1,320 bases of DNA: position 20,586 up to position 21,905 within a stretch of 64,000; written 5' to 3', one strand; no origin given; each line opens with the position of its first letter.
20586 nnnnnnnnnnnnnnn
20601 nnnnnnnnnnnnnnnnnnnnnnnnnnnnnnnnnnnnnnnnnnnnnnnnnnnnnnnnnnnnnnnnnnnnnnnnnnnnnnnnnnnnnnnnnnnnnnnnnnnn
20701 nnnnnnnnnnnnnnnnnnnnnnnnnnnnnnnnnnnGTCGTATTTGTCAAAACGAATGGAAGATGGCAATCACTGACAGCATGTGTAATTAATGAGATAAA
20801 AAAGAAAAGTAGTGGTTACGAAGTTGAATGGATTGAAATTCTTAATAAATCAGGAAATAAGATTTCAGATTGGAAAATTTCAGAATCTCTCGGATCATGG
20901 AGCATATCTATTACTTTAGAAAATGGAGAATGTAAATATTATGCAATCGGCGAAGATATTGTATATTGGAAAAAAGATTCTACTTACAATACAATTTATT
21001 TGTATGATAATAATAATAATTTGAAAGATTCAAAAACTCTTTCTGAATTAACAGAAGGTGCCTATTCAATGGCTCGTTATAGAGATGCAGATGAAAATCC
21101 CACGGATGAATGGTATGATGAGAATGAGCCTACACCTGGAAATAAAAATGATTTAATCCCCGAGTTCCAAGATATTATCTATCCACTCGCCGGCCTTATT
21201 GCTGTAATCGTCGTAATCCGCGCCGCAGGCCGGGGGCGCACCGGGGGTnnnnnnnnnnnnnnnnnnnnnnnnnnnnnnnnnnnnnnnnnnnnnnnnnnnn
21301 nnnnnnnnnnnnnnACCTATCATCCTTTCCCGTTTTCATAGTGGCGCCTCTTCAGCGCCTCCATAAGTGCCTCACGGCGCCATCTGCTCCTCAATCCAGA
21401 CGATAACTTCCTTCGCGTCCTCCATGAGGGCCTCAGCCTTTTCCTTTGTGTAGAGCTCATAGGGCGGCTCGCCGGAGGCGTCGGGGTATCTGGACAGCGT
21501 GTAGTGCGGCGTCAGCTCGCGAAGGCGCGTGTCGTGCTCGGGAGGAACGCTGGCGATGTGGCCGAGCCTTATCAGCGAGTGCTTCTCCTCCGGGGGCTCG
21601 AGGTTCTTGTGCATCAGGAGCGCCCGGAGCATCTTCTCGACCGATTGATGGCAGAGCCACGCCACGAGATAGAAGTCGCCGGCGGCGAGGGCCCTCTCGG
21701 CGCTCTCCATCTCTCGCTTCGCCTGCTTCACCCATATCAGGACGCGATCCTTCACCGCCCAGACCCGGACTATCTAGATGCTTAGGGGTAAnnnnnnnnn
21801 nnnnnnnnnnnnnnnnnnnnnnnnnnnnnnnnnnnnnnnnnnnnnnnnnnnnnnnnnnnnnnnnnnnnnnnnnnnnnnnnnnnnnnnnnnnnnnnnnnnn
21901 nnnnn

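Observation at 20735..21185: AT-rich 450-nt patch inside a GC-rich surface-protein gene encodes a lamin-tail-like module and the C-terminal membrane anchor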

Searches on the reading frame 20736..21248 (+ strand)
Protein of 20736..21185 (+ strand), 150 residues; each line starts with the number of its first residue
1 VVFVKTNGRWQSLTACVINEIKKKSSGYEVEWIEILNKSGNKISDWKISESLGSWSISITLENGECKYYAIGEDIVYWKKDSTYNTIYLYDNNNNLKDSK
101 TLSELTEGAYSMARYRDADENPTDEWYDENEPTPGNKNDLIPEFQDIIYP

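Call 9: search_protein_families(library=pfam, proteins=[window:20736-21185:+], max_evalue=0.1)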
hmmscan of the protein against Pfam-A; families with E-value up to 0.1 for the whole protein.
window:20736-21185:+ (150 aa): 2 families
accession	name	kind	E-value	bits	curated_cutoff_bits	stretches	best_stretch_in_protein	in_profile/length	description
PF00932.25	LTD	-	0.00017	22.4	34.3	1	17-99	9-104/109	Lamin Tail Domain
PF13517.12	FG-GAP_3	-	0.084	13.9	26.9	0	74-106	9-38/61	FG-GAP-like repeat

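Call 13: find_homologous_proteins(query=window:20736-21185:+, max_evalue=0.001)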
Query window:20736-21185:+: 11 candidates shared short words with the query, none scored E <= 0.001.
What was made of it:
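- Tried and rejected: Word-index homolog search with the module alone: no hits (call 13).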

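Call 22: search_protein_representatives(protein=window:20736-21185:+)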
Query: 150 residues. Proteins with E-value up to 0.001 (for the whole library): 72; up to 1e-10: 8; up to 1e-30: 2. The best 72 are listed.
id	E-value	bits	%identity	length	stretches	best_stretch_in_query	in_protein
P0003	3.2e-94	329.2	99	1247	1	1-150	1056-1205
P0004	9.7e-62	223.7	31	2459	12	5-143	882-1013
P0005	9.5e-25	103.5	34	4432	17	29-70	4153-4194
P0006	1.8e-19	86.4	39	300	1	1-150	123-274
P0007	7.2e-17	77.9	39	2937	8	16-58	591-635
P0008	6.0e-13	65.2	37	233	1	8-150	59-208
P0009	6.0e-12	62.0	34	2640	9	14-81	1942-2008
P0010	1.6e-11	60.6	40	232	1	2-150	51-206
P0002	3.7e-10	56.2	38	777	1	1-150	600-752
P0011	2.0e-09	53.8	36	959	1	8-150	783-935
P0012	2.1e-09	53.7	38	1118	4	16-63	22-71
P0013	3.2e-09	53.1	39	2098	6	10-57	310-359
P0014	4.3e-09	52.7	35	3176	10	16-91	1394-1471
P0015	1.1e-08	51.4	39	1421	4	15-59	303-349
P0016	1.6e-08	50.8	34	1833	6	11-147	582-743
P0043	4.5e-05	39.6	36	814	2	26-150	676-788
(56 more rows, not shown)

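Call 28: search_protein_families(library=pfam, alignment_id=A1, max_evalue=0.01)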
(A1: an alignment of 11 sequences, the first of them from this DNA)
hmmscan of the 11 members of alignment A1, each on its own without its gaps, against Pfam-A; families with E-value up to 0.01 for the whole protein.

A. member 1, seq(171 aa): 1 family
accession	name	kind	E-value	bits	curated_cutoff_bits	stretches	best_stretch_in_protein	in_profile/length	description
PF00932.25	LTD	-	0.00027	21.7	34.3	1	17-99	9-104/109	Lamin Tail Domain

B. families by the number of members that match (of 11 scanned): 1 family
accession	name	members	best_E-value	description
PF00932.25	LTD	10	3.7e-12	Lamin Tail Domain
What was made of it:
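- On Lamin tail domain (PF00932): Homologs: 10 of 11 hit, best E 3.7e-12 (call 28).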

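Call 29: search_protein_families(library=ncbifam, alignment_id=A1, max_evalue=1)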
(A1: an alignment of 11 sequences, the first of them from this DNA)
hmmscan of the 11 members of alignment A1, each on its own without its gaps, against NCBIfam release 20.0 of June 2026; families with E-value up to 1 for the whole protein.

A. member 1, seq(171 aa): 0 families

B. families by the number of members that match (of 11 scanned): 6 families
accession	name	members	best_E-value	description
TIGR03024.1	arch_PEF_CTERM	4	0.002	PEF-CTERM sorting domain-containing protein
TIGR04183.1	Por_Secre_tail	1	0.035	T9SS type A sorting domain-containing protein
NF010166.0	PRK13646.1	1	0.21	energy-coupling factor transporter ATPase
NF045529.2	Heimdall-CTERM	1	0.36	Heimdall-CTERM domain-containing surface protein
NF041738.1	GG_III-CTERM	1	0.57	GGIII-like transmembrane region-containing protein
TIGR03901.2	MYXO-CTERM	1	0.6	MYXO-CTERM sorting domain-containing protein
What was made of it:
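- On PEF-CTERM archaeosortase substrate (TIGR03024): 4 of 11 relatives hit at E<=1, best E 0.002 (call 29).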

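Call 31: find_related_loci(query=A2, collection=genome_contigs, flank=4000)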
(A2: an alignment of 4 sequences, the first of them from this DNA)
Query A2 (171 aa) in genome_contigs; peptide patterns used: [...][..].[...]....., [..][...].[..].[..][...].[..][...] (x = any residue, [..] = any of these).
66 stretches matched a pattern; 2 encode a relative of the query (tblastn E <= 1e-3); 2 distinct loci.
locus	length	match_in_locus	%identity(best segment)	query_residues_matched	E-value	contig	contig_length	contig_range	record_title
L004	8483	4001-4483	29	7-160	1e-15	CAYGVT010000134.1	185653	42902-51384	MAG TPA_asm: uncultured Thermoplasmata archaeon isolate ERP119294_co2_530 genome assembly, contig: k141_1185267, whole g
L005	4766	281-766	31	1-168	5e-19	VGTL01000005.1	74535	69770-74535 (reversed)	MAG: Methanobacteriota archaeon isolate M_DeepCast_200m_m1_298 M_DeepCast_200m_m1_298_Ga0194113_10000188, whole genome s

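Call 35: find_related_loci(query=A2, collection=metagenome_contigs, flank=5000)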
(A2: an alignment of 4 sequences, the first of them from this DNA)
Query A2 (171 aa) in metagenome_contigs; peptide patterns used: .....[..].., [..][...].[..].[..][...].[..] (x = any residue, [..] = any of these).
301 stretches matched a pattern; 9 encode a relative of the query (tblastn E <= 1e-3); 9 distinct loci.
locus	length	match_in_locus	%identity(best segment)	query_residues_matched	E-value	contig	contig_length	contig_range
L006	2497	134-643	40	1-168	2e-32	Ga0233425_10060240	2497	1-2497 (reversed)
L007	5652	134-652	36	1-164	2e-25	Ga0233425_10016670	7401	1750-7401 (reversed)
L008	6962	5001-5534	35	1-166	3e-23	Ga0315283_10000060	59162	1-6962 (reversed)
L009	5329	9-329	39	56-161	1e-17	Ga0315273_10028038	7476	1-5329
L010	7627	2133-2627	29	8-165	1e-14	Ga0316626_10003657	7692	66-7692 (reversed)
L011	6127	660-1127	32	8-156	4e-13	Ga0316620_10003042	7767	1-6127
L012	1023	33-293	36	85-170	1e-12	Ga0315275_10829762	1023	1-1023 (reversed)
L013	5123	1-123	51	125-164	4e-10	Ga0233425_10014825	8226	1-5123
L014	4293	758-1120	33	16-141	2e-7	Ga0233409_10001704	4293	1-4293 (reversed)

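Call 38: find_encoding_contigs(protein=P0003, flank=3000)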
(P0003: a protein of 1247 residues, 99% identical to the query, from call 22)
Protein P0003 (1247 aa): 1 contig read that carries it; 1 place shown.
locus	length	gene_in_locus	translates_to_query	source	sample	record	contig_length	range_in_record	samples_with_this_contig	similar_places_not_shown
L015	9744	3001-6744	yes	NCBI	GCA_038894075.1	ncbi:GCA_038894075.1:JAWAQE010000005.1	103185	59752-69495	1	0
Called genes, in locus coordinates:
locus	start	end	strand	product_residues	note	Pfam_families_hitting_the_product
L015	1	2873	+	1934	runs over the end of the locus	-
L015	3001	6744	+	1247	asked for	-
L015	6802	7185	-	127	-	PF05168:HEPN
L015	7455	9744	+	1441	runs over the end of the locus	PF13517:FG-GAP_3 (weak), PF17892:Cadherin_5 (faint), PF01839:FG-GAP (faint), PF13517:FG-GAP_3, PF17963:Big_9 (weak)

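Call 39: find_related_loci(query=A2, collection=viral_contigs, flank=4000)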
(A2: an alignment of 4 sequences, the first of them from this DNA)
Query A2 (171 aa) in viral_contigs; peptide patterns used: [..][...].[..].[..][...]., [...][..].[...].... (x = any residue, [..] = any of these).
192 stretches matched a pattern, but none encodes a relative of the query by tblastn (E <= 1e-3).
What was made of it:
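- Tried and rejected: IMG/VR scan for the cassette: no relatives (call 39), so there is no support for a viral reservoir.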

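Call 44: search_solved_structures(query=A1, max_evalue=1, show_alignments=1)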
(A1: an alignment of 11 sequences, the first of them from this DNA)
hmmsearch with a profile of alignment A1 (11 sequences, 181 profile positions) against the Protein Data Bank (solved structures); distinct sequences matched with E-value up to 1: 6.
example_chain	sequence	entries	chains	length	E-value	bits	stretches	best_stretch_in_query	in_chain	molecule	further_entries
6nnj_U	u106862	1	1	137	0.24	14.5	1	25-81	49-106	CH31 scFv heavy chain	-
4lsp_H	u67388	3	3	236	0.48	13.5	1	26-81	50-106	HEAVY CHAIN OF ANTIBODY VRC-CH31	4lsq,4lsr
9exa_D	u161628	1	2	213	0.52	13.4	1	8-93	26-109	Fab-B heavy chain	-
8w2e_D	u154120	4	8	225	0.58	13.3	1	9-93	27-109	Fab B Light Chain | FAb B heavy chain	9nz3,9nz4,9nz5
7vgs_D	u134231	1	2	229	0.62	13.2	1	9-93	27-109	YN7717_9 Fab heavy chain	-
9ctu_D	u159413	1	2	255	0.79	12.8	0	12-93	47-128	short conformation Fab heavy chain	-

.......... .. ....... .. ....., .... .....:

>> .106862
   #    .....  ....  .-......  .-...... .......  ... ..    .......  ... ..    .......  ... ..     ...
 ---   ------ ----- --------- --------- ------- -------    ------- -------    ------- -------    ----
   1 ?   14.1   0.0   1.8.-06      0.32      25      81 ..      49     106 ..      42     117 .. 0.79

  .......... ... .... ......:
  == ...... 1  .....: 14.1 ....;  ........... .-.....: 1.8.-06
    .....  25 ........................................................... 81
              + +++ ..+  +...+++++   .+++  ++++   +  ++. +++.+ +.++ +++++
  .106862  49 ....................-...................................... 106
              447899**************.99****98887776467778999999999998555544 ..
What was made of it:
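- Tried and rejected: PDB sequence search with the family profile: only noise, E>0.2 (call 44).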

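Call 47: find_encoding_contigs(protein=P0004, flank=2000, max_places=3)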
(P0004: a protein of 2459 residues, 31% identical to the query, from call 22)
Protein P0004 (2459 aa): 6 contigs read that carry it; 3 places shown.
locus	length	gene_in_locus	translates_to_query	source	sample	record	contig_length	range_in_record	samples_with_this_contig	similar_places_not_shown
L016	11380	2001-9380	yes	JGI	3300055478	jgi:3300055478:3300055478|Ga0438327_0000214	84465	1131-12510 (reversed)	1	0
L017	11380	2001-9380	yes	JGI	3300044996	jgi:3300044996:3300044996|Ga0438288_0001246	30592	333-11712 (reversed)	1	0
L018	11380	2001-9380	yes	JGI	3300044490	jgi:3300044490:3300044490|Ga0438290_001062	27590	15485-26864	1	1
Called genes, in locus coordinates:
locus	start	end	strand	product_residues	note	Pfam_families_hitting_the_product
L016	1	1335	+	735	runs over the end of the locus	PF00270:DEAD, PF04851:ResIII, PF22527:DEXQc_Suv3 (weak), PF00271:Helicase_C, PF20470:HTH_61 (weak), PF21280:Helicase_dom4_arc, PF14520:HHH_5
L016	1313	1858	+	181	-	PF08617:CGI-121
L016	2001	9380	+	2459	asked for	PF00932:LTD (faint)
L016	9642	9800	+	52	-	-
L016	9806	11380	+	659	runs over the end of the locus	PF02463:SMC_N, PF13175:AAA_15 (faint), PF13476:AAA_23, PF13514:AAA_27 (faint), PF13555:AAA_29 (faint)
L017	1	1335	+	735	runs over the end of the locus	PF00270:DEAD, PF04851:ResIII, PF22527:DEXQc_Suv3 (weak), PF00271:Helicase_C, PF20470:HTH_61 (weak), PF21280:Helicase_dom4_arc, PF14520:HHH_5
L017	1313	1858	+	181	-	PF08617:CGI-121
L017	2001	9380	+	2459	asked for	PF00932:LTD (faint)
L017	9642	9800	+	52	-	-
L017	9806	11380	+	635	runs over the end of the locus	?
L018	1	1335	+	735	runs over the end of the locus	PF00270:DEAD, PF04851:ResIII, PF22527:DEXQc_Suv3 (weak), PF00271:Helicase_C, PF20470:HTH_61 (weak), PF21280:Helicase_dom4_arc, PF14520:HHH_5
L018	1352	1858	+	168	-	PF08617:CGI-121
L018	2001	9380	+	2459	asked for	PF00932:LTD (faint)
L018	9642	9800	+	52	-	-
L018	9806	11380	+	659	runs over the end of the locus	PF02463:SMC_N, PF13175:AAA_15 (faint), PF13476:AAA_23, PF13514:AAA_27 (faint), PF13555:AAA_29 (faint)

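Call 48: predict_structure(alignment_id=A1)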
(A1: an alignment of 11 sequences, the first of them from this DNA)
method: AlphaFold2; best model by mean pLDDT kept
length: 171 residues; sequences in the alignment: 11
mean_pLDDT: 80.2   pTM: 0.73
mean pLDDT of the five models: 80.2, 76.2, 76.0, 75.5, 66.4
residues with pLDDT >= 90: 59; 70-90: 73; 50-70: 31; < 50: 8
segments of 3 or more residues with pLDDT < 50: 1-7
pLDDT, mean of each block of 10 residues (from residue 1): 50 90 83 92 92 80 91 65 80 93 83 88 90 80 66 79 66 44
secondary structure, 60 per line:
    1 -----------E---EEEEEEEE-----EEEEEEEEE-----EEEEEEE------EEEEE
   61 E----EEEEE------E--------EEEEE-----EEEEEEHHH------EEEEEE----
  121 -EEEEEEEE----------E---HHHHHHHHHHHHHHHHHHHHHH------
elements in order: E16-23 E29-37 E43-49 E56-61 E66-70 E86-90 E96-101 E111-116 E122-129 H144-165
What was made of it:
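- On Lamin tail domain (PF00932): AF2 pLDDT 80 with 9 strands (call 48).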

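Call 53: fold_search(model_id=the predicted structure, library=pdb)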
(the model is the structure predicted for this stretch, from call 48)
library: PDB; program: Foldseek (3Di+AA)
matches with E <= 10: 558; with E <= 0.001: 0
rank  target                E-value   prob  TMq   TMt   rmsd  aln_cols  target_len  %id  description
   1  3jt0_A                3.1e-03  1.00  0.27  0.41   7.9       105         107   11  Crystal Structure of the C-terminal fragment (426-558) Lamin-B1 from Homo sapiens, Northeast Structural Genomics Conso (released 2009-09-22)
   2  3umn_B                1.4e-02  0.97  0.28  0.38   8.0       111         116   12  Crystal Structure of Lamin-B1 (released 2011-11-30)
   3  5axh_B                2.6e-02  0.95  0.32  0.11   7.0       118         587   16  Crystal structure of thermophilic dextranase from Thermoanaerobacter pseudethanolicus, D312G mutant in complex with is (released 2015-11-11)
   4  3aqg_B                6.6e-02  0.09  0.16  0.18  16.5       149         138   11  Crystal structure of human pancreatic secretory protein ZG16b (released 2010-12-08)
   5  3jt0_B                7.4e-02  0.84  0.27  0.41   7.8       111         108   13  Crystal Structure of the C-terminal fragment (426-558) Lamin-B1 from Homo sapiens, Northeast Structural Genomics Conso (released 2009-09-22)
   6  5axg_B                8.7e-02  0.77  0.31  0.11   7.3       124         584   15  Crystal structure of thermophilic dextranase from Thermoanaerobacter pseudethanolicus (released 2015-11-11)
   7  5axg_A                1.1e-01  0.82  0.33  0.12   6.9       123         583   15  Crystal structure of thermophilic dextranase from Thermoanaerobacter pseudethanolicus (released 2015-11-11)
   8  5axh_A                2.1e-01  0.69  0.28  0.09   7.4       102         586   17  Crystal structure of thermophilic dextranase from Thermoanaerobacter pseudethanolicus, D312G mutant in complex with is (released 2015-11-11)
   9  2vqu_A                2.5e-01  0.60  0.32  0.08  10.2       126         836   10  Structural and biochemical evidence for a boat-like transition state in beta-mannosidases (released 2008-04-01)
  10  2vl4_A                3.0e-01  0.35  0.28  0.08  10.0       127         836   11  Structural and biochemical evidence for a boat-like transition state in beta-mannosidases (released 2008-04-01)
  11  1px3_A                3.2e-01  0.38  0.25  0.06   9.7       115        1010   13  E. COLI (LACZ) BETA-GALACTOSIDASE (G794A) (released 2004-06-15)
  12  3j7h_A                3.2e-01  0.35  0.25  0.06   9.8       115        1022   13  Structure of beta-galactosidase at 3.2-A resolution obtained by cryo-electron microscopy (released 2014-07-30)
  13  8eb9                  3.3e-01  0.35  0.21  0.35   5.1        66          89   14  Crystal structure of SIX8 from Fusarium oxysporum f. sp. lycopersici (released 2023-06-21)
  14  3bga_A                3.5e-01  0.16  0.21  0.06  10.2       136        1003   10  Crystal structure of beta-galactosidase from Bacteroides thetaiotaomicron VPI-5482 (released 2007-12-11)
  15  2vo5_A                3.9e-01  0.51  0.32  0.08  10.1       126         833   10  Structural and biochemical evidence for a boat-like transition state in beta-mannosidases (released 2008-04-01)
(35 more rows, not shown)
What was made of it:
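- On Lamin tail domain (PF00932): The Foldseek PDB top two hits are the lamin-B1 tail (3jt0_A, E 3e-3, prob 1.0) but TM-scores are low at 0.27-0.41 (call 53).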

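Call 67: find_encoding_contigs(protein=P0006, flank=3000, max_places=4)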
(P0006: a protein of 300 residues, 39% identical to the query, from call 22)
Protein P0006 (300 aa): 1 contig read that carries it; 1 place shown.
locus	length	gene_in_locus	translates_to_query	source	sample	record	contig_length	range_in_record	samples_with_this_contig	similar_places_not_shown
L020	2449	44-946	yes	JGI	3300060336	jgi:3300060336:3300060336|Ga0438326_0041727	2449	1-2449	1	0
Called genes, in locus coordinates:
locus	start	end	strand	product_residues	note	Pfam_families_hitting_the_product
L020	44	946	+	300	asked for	PF00932:LTD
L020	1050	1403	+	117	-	PF02635:DsrE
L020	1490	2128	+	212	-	PF04229:GrpB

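Call 82: find_encoding_contigs(protein=P0011, flank=1500, max_places=2)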
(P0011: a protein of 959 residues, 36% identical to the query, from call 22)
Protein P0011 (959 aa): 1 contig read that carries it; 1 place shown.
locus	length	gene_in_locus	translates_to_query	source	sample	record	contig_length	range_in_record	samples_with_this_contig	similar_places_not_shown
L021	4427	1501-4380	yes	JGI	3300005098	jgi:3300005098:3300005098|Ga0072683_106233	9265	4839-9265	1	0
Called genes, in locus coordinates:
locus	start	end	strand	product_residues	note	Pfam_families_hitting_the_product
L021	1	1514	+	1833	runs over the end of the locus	-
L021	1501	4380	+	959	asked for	PF00932:LTD (weak)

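Call 83: find_encoding_contigs(protein=P0043, flank=1500, max_places=2)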
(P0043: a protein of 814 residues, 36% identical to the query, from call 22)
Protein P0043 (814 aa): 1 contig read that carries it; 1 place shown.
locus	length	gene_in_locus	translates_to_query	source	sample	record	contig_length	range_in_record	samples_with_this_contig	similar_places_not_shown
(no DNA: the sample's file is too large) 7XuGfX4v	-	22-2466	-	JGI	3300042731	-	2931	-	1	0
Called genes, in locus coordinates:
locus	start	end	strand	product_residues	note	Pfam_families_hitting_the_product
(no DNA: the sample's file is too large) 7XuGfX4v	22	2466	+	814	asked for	PF00932:LTD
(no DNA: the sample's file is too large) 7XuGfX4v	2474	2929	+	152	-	?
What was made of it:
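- Tried and rejected: P0043, a family member whose Lys/Asn/Ile-rich sequence suggests an AT-rich host: no DNA was available (call 83).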

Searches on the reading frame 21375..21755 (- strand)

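Call 62: search_protein_families(library=pfam, proteins=[window:21375-21755:-], max_evalue=0.001)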
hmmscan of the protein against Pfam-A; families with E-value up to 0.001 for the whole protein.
window:21375-21755:- (127 aa): 1 family
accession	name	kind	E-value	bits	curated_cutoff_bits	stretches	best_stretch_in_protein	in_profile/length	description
PF05168.19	HEPN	-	1.9e-23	83.3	22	1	7-123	3-116/117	HEPN domain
